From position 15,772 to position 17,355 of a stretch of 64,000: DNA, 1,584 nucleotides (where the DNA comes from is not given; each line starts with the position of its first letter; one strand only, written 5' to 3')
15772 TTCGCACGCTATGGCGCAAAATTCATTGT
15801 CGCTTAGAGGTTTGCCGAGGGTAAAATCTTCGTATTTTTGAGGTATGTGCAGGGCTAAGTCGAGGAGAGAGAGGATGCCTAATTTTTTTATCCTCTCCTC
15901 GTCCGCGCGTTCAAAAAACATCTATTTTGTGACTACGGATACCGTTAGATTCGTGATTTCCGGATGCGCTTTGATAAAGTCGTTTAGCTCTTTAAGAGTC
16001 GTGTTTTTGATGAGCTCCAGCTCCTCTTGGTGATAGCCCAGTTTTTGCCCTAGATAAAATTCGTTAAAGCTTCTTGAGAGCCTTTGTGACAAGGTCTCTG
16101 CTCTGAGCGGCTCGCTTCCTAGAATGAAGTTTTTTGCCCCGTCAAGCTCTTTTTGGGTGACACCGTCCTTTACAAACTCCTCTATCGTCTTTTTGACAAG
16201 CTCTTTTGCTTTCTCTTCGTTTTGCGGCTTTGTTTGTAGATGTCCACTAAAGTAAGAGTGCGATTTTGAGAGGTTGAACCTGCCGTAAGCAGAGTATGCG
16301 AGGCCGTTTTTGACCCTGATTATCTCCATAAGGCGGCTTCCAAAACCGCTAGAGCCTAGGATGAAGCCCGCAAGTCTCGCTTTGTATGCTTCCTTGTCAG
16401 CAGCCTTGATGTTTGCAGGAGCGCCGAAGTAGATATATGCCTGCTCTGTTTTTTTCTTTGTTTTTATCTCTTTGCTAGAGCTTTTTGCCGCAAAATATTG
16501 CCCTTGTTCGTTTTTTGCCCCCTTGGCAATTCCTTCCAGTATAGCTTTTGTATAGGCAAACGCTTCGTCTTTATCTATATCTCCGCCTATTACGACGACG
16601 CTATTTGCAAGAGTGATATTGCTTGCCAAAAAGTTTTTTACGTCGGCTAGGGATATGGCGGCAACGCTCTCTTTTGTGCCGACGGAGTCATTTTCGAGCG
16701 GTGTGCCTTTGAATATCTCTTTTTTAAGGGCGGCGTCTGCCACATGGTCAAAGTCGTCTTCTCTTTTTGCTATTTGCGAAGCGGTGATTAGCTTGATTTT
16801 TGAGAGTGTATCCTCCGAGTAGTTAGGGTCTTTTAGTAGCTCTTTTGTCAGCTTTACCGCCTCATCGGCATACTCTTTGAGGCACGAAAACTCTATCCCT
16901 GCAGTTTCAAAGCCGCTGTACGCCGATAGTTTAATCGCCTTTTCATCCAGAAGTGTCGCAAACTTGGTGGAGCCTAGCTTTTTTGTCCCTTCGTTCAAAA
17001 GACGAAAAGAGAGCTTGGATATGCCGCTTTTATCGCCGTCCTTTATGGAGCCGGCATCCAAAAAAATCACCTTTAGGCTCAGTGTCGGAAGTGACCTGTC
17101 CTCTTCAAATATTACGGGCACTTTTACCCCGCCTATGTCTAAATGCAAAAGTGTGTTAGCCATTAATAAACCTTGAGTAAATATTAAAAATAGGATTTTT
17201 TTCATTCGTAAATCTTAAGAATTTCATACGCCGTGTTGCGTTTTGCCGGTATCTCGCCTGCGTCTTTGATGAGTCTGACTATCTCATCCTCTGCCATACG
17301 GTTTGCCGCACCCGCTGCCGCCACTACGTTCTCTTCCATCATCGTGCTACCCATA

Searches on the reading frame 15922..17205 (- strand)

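Call 35: search_protein_families(library=pfam, proteins=[window:15922-17205:-], max_evalue=0.00001)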
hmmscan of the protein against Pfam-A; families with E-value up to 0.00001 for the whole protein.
window:15922-17205:- (427 aa): 2 families
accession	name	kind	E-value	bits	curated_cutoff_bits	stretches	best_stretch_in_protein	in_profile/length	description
PF05193.26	Peptidase_M16_C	-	2.1e-28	99.8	23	1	184-359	2-179/181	Peptidase M16 inactive domain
PF00675.25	Peptidase_M16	-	2.1e-11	44.4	22.3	1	47-177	17-148/149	Insulinase (Peptidase family M16)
